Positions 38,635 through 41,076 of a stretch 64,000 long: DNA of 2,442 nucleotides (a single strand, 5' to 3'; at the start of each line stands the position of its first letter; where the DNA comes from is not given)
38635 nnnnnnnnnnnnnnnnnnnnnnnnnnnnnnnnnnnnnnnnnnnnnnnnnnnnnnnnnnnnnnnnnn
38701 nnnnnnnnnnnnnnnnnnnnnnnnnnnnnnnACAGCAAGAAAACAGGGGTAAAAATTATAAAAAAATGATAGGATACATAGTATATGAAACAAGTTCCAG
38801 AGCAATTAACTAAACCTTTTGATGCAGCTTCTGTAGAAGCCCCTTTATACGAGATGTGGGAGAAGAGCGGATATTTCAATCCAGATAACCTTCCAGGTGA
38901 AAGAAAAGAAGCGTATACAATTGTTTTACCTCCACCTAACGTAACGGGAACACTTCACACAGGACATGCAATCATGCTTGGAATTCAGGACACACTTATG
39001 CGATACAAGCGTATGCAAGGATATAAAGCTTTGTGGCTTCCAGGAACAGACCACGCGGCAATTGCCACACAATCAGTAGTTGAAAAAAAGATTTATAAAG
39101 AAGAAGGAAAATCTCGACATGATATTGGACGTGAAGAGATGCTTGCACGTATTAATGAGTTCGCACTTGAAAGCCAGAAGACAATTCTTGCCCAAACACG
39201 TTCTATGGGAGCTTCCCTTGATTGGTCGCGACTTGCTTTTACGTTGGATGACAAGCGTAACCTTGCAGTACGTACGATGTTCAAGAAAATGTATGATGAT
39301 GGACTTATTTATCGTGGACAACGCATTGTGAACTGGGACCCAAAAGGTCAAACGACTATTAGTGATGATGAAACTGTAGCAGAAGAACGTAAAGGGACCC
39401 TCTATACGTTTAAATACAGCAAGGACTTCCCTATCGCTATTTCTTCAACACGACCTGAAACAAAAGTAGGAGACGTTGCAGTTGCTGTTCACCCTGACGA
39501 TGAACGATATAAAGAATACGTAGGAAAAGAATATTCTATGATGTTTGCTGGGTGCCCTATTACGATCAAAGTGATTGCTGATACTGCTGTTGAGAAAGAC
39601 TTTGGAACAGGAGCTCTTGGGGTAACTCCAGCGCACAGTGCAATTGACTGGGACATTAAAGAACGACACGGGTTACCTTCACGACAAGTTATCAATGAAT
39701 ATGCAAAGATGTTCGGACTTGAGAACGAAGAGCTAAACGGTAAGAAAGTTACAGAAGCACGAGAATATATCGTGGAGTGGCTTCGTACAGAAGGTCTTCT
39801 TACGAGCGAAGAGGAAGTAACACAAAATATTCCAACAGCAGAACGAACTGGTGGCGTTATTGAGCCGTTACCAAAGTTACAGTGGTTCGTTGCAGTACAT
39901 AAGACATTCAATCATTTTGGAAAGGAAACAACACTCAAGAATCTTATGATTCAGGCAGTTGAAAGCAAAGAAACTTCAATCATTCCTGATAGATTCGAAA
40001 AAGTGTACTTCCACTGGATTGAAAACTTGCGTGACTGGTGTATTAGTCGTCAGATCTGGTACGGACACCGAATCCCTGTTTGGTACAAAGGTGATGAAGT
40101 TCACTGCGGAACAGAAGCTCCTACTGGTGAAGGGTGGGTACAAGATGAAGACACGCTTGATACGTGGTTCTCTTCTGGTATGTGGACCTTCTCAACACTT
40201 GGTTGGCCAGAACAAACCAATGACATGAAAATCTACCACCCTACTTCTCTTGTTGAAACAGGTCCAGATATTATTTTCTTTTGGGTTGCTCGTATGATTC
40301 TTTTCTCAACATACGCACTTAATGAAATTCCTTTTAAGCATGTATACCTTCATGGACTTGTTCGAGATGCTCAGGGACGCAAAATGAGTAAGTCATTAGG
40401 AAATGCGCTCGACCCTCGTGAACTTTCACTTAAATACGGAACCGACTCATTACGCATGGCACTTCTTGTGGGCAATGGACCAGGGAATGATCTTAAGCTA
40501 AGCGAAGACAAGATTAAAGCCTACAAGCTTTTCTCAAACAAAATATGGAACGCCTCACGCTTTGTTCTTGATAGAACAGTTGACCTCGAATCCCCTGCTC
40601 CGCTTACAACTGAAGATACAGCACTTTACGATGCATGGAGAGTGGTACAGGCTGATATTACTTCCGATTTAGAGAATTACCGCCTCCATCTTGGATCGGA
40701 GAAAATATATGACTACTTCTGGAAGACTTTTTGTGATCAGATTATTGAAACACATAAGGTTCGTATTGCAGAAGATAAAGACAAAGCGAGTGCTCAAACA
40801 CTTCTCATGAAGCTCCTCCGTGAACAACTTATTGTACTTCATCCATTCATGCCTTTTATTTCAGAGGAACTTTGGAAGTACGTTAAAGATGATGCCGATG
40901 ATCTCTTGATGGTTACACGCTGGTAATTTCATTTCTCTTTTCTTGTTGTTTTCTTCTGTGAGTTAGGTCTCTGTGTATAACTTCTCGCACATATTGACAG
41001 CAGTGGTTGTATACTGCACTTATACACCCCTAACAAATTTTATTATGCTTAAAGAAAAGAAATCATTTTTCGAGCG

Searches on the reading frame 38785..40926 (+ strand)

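Call 75: search_protein_families(library=pfam, proteins=[window:38785-40926:+], max_evalue=0.00001)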
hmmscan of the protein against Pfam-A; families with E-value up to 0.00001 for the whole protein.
window:38785-40926:+ (713 aa): 3 families
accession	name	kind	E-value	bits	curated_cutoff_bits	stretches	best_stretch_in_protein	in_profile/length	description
PF00133.28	tRNA-synt_1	-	7.3e-126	420.7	22.7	2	21-443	2-258/414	tRNA synthetases class I (I, L, M and V)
PF08264.19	Anticodon_1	-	1.6e-21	77.2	25.1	1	620-713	10-104/148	Anticodon-binding domain of tRNA ligase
PF09334.17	tRNA-synt_1g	-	6.1e-17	61.9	20.1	1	376-578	183-372/391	tRNA synthetases class I (M)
